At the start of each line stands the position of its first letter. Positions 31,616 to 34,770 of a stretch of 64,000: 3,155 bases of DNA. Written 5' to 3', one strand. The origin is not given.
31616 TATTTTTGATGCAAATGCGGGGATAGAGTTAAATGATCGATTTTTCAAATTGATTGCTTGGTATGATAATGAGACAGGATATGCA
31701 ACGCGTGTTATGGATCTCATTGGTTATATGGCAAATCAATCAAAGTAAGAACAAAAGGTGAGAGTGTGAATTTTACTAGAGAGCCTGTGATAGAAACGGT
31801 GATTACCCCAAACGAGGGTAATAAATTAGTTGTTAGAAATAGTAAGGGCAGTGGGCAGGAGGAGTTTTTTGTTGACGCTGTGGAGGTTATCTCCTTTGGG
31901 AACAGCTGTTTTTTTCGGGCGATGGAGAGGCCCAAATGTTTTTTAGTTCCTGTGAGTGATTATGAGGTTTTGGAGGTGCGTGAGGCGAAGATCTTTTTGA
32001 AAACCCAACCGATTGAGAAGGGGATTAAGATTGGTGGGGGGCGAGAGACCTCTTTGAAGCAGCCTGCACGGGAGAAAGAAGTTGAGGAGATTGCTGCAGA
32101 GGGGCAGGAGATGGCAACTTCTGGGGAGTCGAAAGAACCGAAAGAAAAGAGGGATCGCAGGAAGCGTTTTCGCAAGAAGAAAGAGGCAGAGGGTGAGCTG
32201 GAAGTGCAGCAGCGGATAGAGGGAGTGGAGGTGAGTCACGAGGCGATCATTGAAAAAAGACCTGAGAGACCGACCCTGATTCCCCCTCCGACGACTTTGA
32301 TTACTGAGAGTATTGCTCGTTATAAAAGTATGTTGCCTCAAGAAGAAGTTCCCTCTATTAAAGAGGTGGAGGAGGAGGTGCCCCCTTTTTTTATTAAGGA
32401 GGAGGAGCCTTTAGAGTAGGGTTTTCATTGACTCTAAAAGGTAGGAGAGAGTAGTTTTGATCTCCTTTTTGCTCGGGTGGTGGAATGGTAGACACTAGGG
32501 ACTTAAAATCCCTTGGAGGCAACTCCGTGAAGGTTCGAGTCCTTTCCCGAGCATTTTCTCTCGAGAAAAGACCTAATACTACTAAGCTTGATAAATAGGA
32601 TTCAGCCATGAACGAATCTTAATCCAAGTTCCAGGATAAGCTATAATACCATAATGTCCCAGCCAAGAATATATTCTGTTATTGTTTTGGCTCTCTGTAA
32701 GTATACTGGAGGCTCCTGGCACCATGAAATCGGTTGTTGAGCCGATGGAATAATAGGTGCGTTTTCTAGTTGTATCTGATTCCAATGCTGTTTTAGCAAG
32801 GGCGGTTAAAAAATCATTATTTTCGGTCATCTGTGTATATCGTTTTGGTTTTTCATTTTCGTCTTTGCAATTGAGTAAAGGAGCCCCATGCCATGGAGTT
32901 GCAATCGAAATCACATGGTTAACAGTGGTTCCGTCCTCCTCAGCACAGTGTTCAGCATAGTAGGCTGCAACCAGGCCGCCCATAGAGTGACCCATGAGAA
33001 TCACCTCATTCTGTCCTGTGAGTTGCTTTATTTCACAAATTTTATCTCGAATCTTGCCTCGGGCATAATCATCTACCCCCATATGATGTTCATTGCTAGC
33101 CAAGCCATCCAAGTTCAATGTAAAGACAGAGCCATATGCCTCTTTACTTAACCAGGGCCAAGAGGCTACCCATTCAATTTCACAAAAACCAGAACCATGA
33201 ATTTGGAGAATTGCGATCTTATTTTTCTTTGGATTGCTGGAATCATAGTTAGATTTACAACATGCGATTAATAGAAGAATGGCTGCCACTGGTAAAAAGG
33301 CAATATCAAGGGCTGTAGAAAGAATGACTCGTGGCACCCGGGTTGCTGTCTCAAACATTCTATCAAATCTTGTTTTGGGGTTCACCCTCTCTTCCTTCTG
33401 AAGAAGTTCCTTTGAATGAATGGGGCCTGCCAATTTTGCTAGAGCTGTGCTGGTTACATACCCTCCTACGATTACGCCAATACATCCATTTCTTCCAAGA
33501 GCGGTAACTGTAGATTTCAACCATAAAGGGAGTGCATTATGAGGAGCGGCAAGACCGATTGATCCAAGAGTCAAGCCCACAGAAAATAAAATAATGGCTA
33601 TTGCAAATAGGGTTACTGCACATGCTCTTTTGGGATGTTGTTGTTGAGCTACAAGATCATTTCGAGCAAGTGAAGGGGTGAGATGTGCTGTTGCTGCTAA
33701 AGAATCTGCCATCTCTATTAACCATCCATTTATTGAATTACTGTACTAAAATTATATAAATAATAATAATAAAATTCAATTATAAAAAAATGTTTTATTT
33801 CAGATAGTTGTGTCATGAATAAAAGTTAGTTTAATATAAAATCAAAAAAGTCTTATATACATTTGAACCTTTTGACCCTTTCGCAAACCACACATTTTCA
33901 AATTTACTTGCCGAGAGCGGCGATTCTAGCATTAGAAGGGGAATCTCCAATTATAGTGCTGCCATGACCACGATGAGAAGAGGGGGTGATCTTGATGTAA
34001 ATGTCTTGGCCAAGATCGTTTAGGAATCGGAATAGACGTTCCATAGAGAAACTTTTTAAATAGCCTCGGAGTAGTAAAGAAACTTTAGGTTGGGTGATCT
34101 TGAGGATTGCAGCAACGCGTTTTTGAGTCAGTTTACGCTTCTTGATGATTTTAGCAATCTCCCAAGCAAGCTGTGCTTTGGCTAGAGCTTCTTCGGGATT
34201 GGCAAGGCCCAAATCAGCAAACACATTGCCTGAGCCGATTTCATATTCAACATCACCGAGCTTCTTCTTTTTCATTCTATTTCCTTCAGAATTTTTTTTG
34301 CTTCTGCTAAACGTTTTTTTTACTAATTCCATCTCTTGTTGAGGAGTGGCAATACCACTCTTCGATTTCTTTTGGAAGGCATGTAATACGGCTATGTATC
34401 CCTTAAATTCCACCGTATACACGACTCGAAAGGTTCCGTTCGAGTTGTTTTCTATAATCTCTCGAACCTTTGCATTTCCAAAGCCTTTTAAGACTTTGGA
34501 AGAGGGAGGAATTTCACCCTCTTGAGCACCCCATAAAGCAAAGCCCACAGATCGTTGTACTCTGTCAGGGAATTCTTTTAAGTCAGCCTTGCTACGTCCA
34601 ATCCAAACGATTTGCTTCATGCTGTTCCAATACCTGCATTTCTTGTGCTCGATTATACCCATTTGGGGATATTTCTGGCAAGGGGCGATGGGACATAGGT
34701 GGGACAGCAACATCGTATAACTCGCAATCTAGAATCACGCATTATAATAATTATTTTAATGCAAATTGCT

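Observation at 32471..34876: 2.3-kb islet downstream of tRNA-Leu(TAA), bounded by a 53-bp copy of the tRNA 3' half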

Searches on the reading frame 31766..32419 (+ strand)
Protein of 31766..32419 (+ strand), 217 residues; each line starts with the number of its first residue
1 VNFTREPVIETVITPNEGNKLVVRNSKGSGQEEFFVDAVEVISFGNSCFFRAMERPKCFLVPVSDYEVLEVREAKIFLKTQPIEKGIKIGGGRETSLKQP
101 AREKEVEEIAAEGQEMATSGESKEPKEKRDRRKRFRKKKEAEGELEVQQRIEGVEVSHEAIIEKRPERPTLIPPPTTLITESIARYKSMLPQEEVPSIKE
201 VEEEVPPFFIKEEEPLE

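Call 7: search_protein_families(library=pfam, proteins=[window:31766-32419:+], max_evalue=0.01)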
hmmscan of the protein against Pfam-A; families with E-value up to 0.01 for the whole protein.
window:31766-32419:+ (217 aa): 0 families

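Call 9: find_encoding_contigs(protein=window:31766-32419:+, flank=10000, max_places=10)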
Protein window:31766-32419:+ (217 aa): no gene with exactly this product is on record in the collection.

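Call 11: find_homologous_proteins(query=window:31766-32419:+)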
Query window:31766-32419:+ (217 aa): 1331 proteins with E <= 0.001 among 1628 candidates; the best 120 are listed.
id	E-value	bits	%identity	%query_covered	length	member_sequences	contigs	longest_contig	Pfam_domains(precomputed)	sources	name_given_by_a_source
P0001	1.1e-130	451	100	100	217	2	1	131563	PF28261.1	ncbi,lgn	-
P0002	1.6e-66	242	57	88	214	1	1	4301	PF28261.1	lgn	-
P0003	5.9e-65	237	60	87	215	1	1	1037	PF28261.1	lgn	-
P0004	4.8e-63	231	58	98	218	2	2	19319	PF28261.1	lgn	-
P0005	1.1e-62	229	59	87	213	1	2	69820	PF28261.1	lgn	-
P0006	1.8e-60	222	62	86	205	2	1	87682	PF28261.1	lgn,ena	-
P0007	2.7e-59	218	57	89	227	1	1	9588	PF28261.1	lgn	-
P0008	4.4e-59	218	60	86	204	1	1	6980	PF28261.1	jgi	jgi:hypothetical protein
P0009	6.0e-58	214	56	90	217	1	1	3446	PF28261.1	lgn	-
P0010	8.3e-57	210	55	95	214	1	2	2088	PF28261.1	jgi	jgi:hypothetical protein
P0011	8.6e-57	210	53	90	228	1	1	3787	PF28261.1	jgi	jgi:hypothetical protein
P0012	9.0e-57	210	57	87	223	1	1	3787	PF28261.1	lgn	-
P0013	1.3e-56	210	58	90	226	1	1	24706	PF28261.1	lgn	-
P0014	3.0e-56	208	55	92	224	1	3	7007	PF28261.1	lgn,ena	-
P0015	8.0e-56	207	56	94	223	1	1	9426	PF28261.1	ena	-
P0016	1.6e-55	206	54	88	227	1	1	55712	PF28261.1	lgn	-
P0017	5.7e-55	204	52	87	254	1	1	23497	PF28261.1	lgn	-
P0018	7.2e-55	204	56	90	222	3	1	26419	PF28261.1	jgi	-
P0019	8.9e-55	204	58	86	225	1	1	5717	PF28261.1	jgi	-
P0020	9.5e-55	203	60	89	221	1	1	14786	PF28261.1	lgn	-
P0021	1.4e-54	203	56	98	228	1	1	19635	PF28261.1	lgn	-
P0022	3.1e-54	202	55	90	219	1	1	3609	PF28261.1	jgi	jgi:hypothetical protein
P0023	4.8e-54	201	56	87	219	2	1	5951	PF28261.1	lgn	-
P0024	5.0e-54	201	56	87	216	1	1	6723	PF28261.1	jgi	jgi:hypothetical protein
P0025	5.1e-54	201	53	87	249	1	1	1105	PF28261.1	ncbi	-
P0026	5.1e-54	201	55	89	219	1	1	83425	PF28261.1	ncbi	-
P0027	7.5e-54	201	57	88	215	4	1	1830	PF28261.1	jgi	-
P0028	8.2e-54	200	56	84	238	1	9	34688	PF28261.1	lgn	-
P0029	1.1e-53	200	53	89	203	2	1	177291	PF28261.1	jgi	jgi:hypothetical protein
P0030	1.3e-53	200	51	99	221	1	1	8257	PF28261.1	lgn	-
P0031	2.3e-53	199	53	89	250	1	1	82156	PF28261.1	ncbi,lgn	-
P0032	2.9e-53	199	56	87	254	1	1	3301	PF28261.1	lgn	-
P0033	7.1e-53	197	53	91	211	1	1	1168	PF28261.1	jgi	jgi:hypothetical protein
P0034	9.1e-53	197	55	86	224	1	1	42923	PF28261.1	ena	-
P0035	9.4e-53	197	54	89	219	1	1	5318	PF28261.1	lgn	-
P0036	1.5e-52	196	53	95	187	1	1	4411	PF28261.1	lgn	-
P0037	3.3e-52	195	55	90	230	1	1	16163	PF28261.1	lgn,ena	-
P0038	4.9e-52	195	49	88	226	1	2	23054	PF28261.1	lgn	-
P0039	5.8e-52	194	56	89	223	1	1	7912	PF28261.1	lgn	-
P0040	6.8e-52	194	50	87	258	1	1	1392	PF28261.1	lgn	-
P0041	7.6e-52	194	54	89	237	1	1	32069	PF28261.1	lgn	-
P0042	9.3e-52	194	56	90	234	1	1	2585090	PF28261.1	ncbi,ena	-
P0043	1.0e-51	194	51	98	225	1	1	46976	PF28261.1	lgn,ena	-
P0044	1.1e-51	193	54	89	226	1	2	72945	PF28261.1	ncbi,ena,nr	ncbi:MAG: hypothetical protein S4CHLAM2_12780 [Chlamydiales bacterium]|nr:hypothetical protein [Chla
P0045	1.2e-51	193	52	98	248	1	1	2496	PF28261.1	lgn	-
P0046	1.9e-51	193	55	89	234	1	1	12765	PF28261.1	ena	-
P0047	3.1e-51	192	58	91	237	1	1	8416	PF28261.1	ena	-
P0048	3.5e-51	192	50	88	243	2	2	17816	PF28261.1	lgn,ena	-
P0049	5.0e-51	191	54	87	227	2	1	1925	PF28261.1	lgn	-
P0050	1.0e-50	190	55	89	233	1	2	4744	PF28261.1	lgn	-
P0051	1.0e-50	190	50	86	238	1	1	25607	PF28261.1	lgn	-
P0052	1.3e-50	190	51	93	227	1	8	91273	PF28261.1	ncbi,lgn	-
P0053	2.0e-50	189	52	89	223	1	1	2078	PF28261.1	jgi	-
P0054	2.2e-50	189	57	86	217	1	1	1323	PF28261.1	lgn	-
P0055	4.6e-50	188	51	88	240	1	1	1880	PF28261.1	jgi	jgi:hypothetical protein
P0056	8.2e-50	187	50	86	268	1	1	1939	PF28261.1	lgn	-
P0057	8.3e-50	187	48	86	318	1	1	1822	PF28261.1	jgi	jgi:hypothetical protein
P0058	1.6e-49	186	52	90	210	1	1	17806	PF28261.1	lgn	-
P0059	2.4e-49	186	52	90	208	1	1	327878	PF28261.1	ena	-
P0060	2.8e-49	186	65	52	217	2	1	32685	PF28261.1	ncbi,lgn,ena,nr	ncbi:MAG: hypothetical protein S4CHLAM123_09850 [Chlamydiales bacterium]|nr:hypothetical protein [Ch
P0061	2.9e-49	186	50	95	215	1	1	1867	PF28261.1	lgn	-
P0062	3.4e-49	185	66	58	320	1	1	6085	PF28261.1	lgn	-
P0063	3.7e-49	185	50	94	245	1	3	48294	PF28261.1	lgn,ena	-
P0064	3.7e-49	185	54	86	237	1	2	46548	PF28261.1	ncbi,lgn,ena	-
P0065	7.8e-49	184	52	89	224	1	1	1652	PF28261.1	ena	-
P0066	1.1e-48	184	51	87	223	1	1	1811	PF28261.1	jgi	jgi:hypothetical protein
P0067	1.2e-48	184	53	89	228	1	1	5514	PF28261.1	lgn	-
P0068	2.1e-48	183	48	93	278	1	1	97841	PF28261.1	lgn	-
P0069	3.0e-48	182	49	87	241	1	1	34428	PF28261.1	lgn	-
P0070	4.8e-48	182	48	89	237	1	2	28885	PF28261.1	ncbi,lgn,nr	ncbi:MAG: hypothetical protein JJU12_03510 [Chlamydiales bacterium]|nr:hypothetical protein [Chlamyd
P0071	5.5e-48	181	50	88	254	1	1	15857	PF28261.1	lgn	-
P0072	8.4e-48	181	73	51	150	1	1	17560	PF28261.1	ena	-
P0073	1.0e-47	180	47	100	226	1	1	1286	PF28261.1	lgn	-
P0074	1.5e-47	180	47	94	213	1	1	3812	PF28261.1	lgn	-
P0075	2.5e-47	179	50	87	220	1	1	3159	PF28261.1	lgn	-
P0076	2.7e-47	179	50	87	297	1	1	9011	PF28261.1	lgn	-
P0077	2.7e-47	179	53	84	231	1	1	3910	PF28261.1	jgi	jgi:hypothetical protein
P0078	2.9e-47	179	69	39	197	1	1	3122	PF28261.1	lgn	-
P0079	3.0e-47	179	70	50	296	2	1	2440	PF28261.1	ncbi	-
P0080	3.6e-47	179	53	87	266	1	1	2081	PF28261.1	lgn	-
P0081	4.5e-47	178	71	45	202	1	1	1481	PF28261.1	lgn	-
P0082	5.4e-47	178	46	100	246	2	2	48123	PF28261.1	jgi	jgi:hypothetical protein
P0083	9.0e-47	177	49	87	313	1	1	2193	PF28261.1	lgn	-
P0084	1.1e-46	177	47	88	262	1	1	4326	PF28261.1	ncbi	-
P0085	1.2e-46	177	50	87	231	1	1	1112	PF28261.1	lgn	-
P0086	1.3e-46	177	50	88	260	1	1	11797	PF28261.1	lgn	-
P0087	1.4e-46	177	69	50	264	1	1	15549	PF28261.1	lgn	-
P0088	1.4e-46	177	45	88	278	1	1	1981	PF28261.1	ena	-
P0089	1.5e-46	177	69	45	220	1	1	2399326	PF28261.1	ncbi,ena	-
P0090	1.7e-46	176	48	87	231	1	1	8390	PF28261.1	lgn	-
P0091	1.7e-46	176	47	92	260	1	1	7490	PF28261.1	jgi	-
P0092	1.8e-46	176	46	94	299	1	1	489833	PF28261.1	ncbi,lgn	-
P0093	2.4e-46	176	48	90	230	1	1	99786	PF28261.1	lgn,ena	-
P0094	2.6e-46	176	53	87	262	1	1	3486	PF28261.1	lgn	-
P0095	2.7e-46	176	50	87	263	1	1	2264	PF28261.1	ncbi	-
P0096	3.0e-46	176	45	90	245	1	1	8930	PF28261.1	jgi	jgi:hypothetical protein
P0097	3.0e-46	176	46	87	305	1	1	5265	PF28261.1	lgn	-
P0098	3.1e-46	176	66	54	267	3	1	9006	PF28261.1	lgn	-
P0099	3.3e-46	176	47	95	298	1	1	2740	PF28261.1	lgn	-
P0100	3.5e-46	175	68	55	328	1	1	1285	PF28261.1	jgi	jgi:hypothetical protein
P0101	4.2e-46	175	66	36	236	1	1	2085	PF28261.1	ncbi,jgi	jgi:hypothetical protein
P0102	4.5e-46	175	51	86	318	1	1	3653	PF28261.1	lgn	-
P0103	5.0e-46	175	72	46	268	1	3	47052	PF28261.1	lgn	-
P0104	5.1e-46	175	50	87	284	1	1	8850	PF28261.1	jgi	jgi:hypothetical protein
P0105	5.4e-46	175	50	87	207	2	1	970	PF28261.1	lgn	-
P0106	5.9e-46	175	52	93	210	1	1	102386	PF28261.1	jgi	jgi:hypothetical protein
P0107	7.3e-46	174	49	87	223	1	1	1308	PF28261.1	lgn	-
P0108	7.9e-46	174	47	86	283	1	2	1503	PF28261.1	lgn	-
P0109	9.4e-46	174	50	86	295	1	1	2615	PF28261.1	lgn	-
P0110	1.0e-45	174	47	95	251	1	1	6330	PF28261.1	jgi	jgi:hypothetical protein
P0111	1.0e-45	174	51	86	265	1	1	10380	PF28261.1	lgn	-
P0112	1.1e-45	174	47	100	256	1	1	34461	PF28261.1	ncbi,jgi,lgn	-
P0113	1.2e-45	174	72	46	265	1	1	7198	PF28261.1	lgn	-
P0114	1.4e-45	174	49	86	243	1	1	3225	PF28261.1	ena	-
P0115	1.5e-45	173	51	86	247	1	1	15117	PF28261.1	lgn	-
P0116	1.5e-45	173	78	8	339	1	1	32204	PF28261.1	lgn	-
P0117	1.7e-45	173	49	86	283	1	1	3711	PF28261.1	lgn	-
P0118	2.0e-45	173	47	92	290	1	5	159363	PF28261.1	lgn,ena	-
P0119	2.3e-45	173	47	87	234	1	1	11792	PF28261.1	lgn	-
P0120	2.5e-45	173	51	87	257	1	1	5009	PF28261.1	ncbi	-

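Call 13: find_encoding_contigs(protein=P0001, flank=10000, max_places=5)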
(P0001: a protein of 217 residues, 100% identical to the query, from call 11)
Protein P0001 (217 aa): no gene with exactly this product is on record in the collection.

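Call 15: find_related_loci(query=A2, collection=genome_contigs, flank=10000)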
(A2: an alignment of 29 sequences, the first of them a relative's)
Query A2 (217 aa) in genome_contigs; peptide patterns used: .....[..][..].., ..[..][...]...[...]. (x = any residue, [..] = any of these).
406 stretches matched a pattern; 360 encode a relative of the query (tblastn E <= 1e-3); the best 80 are kept; 80 distinct loci.
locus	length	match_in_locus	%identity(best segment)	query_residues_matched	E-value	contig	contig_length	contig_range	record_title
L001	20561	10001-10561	53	1-193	2e-56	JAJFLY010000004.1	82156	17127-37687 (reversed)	MAG: Chlamydiae bacterium isolate OFTM232 OFTM232_3, whole genome shotgun sequence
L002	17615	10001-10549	52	1-193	4e-55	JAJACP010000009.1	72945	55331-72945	MAG: Chlamydiales bacterium isolate O_S4.2_2 S4CHLAM2_9, whole genome shotgun sequence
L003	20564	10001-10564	55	1-195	7e-55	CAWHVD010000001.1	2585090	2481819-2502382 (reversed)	MAG: uncultured Chlamydiales bacterium isolate MFD02416.bin.1.76 genome assembly, contig: contig_27032, whole genome sho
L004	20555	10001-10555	54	1-193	5e-54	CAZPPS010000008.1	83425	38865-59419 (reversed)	MAG TPA_asm: uncultured bacterium isolate SRP262948_co1_220 genome assembly, contig: NODE_311_length_83425_cov_7.556423,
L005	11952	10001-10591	50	1-202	6e-52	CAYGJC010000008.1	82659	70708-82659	MAG TPA_asm: uncultured bacterium isolate ERP117304_co1_155 genome assembly, contig: NODE_385_length_82659_cov_29.140260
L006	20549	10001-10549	56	1-189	1e-51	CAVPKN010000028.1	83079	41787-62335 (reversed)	MAG: uncultured Chlamydiales bacterium isolate MFD10064.bin.2.108 genome assembly, contig: contig_44661, whole genome sh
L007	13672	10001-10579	49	1-207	1e-50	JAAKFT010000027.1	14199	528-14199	MAG: Chlamydiae bacterium isolate KR126_chlam_2 KR126chlam2_27, whole genome shotgun sequence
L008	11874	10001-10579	47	1-193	5e-50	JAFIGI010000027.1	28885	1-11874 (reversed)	MAG: Chlamydiales bacterium isolate coassembly_bin.4 k141_122232, whole genome shotgun sequence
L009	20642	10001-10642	48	1-188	3e-49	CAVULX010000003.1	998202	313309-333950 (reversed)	MAG: uncultured Parachlamydiaceae bacterium isolate MFD06435.bin.2.181 genome assembly, contig: contig_46148, whole geno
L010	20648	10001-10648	43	1-189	3e-49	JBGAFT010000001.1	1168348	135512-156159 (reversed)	MAG: bacterium isolate MAG_MBR_H125.77 MBRH125-77_opera_contig_16, whole genome shotgun sequence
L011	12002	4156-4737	48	1-188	7e-49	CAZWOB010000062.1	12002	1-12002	MAG TPA_asm: uncultured bacterium isolate binchicken_co334_43 genome assembly, contig: NODE_9727_length_12002_cov_7.0714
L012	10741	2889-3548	44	1-188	5e-49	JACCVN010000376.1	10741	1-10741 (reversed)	MAG: Parachlamydiaceae bacterium isolate MGR_bin127 SD2897-2912_k127_4409792, whole genome shotgun sequence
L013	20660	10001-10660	45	1-187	9e-49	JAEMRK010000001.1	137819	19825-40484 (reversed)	MAG: Parachlamydiales bacterium isolate SupBloom_Metag_083 NODE_28_length_137819_cov_14.520593, whole genome shotgun seq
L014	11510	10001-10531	53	1-187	9e-49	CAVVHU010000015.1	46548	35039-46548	MAG: uncultured Chlamydiales bacterium isolate MFD02923.bin.1.43 genome assembly, contig: contig_51884, whole genome sho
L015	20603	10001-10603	45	1-203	2e-48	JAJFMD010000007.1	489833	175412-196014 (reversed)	MAG: Chlamydiae bacterium isolate OFTM358 OFTM358_6, whole genome shotgun sequence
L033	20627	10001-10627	46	1-187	1e-46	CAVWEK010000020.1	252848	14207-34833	MAG: uncultured Acidobacteriota bacterium isolate MFD01633.bin.2.10 genome assembly, contig: contig_78092, whole genome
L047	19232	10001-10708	43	1-217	2e-46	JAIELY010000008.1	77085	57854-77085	MAG: Rhabdochlamydiaceae bacterium isolate co.spades.CONCOCT.1kb_142 c_000000000043, whole genome shotgun sequence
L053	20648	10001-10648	43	1-187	8e-46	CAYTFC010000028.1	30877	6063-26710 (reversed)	MAG TPA_asm: uncultured bacterium isolate SRP062349_co2_74 genome assembly, contig: NODE_820_length_30877_cov_42.766076,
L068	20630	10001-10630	46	1-187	2e-44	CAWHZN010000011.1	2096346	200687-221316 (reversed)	MAG: uncultured Parachlamydiaceae bacterium isolate MFD04434.bin.2.30 genome assembly, contig: contig_5942, whole genome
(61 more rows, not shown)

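Call 25: search_protein_families(library=pfam, proteins=[L047:11201-12274:+, L033:11143-12216:+, L053:13726-14784:+, L068:11626-12705:+], max_evalue=0.001)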
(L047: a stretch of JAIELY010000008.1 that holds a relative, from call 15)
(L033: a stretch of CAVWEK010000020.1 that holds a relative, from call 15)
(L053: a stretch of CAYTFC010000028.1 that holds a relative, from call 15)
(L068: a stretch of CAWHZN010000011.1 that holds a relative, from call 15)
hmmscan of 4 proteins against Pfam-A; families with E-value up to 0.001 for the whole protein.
L047:11201-12274:+ (357 aa): 3 families
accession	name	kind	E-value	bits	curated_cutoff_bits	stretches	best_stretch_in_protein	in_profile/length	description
PF00589.27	Phage_integrase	-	1.6e-31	109.8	27.1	1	175-334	2-169/172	Phage integrase family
PF24624.1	Int_N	-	2.1e-06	28.8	27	1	62-167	2-100/100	Phage integrase, N-terminal domain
PF13102.12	Phage_int_SAM_5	-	9.6e-05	23.1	22.3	1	65-161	2-94/98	Phage integrase SAM-like domain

L033:11143-12216:+ (357 aa): 3 families
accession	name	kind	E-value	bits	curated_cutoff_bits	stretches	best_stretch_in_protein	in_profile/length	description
PF00589.27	Phage_integrase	-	4.3e-29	101.9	27.1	1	175-334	2-169/172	Phage integrase family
PF24624.1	Int_N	-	1.8e-06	29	27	1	62-167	2-100/100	Phage integrase, N-terminal domain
PF02899.23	Phage_int_SAM_1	-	0.00034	21.3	22.3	1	71-151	6-82/83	Phage integrase, N-terminal SAM-like domain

L053:13726-14784:+ (352 aa): 1 family
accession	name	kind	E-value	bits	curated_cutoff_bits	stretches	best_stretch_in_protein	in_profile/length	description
PF00589.27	Phage_integrase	-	2.3e-31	109.3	27.1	1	175-337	2-171/172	Phage integrase family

L068:11626-12705:+ (359 aa): 1 family
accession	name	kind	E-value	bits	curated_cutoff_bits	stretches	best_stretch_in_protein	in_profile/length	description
PF00589.27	Phage_integrase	-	5.5e-34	117.9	27.1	1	175-341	2-171/172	Phage integrase family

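Call 63: search_solved_structures(query=L047:11201-12274:+, max_evalue=0.001)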
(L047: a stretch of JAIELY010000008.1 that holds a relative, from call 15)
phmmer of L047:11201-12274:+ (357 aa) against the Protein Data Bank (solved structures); distinct sequences matched with E-value up to 0.001: 9.
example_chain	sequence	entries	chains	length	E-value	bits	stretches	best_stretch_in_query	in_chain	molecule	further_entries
5c6k_A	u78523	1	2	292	2.4e-17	66.1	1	129-334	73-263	Integrase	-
1aih_A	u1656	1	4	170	5.3e-14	55.1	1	175-335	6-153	HP1 INTEGRASE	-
4a8e_A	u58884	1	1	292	4e-13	52.2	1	159-338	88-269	PROBABLE TYROSINE RECOMBINASE XERC-LIKE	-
5dor_A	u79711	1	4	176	2.1e-10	43.3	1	175-334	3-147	Integrase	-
9i5v_14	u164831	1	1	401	6.1e-10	41.8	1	131-336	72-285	Ribosome-associated translation inhibitor RaiA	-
5hxy_A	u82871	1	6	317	2.6e-09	39.7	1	174-340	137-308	Tyrosine recombinase XerA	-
2a3v_A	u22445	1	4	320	1.5e-08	37.1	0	283-345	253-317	site-specific recombinase IntI4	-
5vfz_A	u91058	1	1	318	1.1e-06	31.1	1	132-332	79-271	Gp33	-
1a0p_A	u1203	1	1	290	2.4e-05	26.7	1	115-335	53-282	SITE-SPECIFIC RECOMBINASE XERD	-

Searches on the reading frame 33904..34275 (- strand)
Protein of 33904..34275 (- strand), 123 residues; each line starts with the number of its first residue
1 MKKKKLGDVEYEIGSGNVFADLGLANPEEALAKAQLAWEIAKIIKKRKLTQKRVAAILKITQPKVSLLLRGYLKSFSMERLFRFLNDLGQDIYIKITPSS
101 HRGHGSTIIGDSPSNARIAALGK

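Call 7: search_protein_families(library=pfam, proteins=[window:33904-34275:-], max_evalue=0.01)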
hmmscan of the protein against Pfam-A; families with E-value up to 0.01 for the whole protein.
window:33904-34275:- (123 aa): 3 families
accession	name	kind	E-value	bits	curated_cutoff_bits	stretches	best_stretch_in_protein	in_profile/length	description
PF13744.12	HTH_37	-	8.7e-25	86.8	27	1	18-96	1-79/80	Helix-turn-helix domain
PF01381.28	HTH_3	-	0.00021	21.7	23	1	40-89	1-49/55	Helix-turn-helix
PF13443.12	HTH_26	-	0.0016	19.1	22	1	40-82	2-44/63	Cro/C1-type HTH DNA-binding domain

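Call 44: search_protein_families(library=ncbifam, proteins=[window:33904-34275:-], max_evalue=0.001)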
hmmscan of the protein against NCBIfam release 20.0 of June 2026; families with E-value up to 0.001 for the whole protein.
window:33904-34275:- (123 aa): 0 families

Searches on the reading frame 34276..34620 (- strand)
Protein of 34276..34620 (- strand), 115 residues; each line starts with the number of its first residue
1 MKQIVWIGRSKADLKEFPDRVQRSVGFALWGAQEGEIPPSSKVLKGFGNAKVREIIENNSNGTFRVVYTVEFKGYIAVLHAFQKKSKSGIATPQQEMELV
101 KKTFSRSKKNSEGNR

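Call 7: search_protein_families(library=pfam, proteins=[window:34276-34620:-], max_evalue=0.01)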
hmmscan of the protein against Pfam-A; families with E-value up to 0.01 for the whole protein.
window:34276-34620:- (115 aa): 1 family
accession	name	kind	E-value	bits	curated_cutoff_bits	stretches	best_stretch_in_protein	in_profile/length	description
PF05973.20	Gp49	-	4e-20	72.1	23.9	1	13-103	2-88/90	Phage derived protein Gp49-like (DUF891)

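Call 44: search_protein_families(library=ncbifam, proteins=[window:34276-34620:-], max_evalue=0.001)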
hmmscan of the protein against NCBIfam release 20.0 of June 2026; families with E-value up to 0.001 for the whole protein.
window:34276-34620:- (115 aa): 0 families
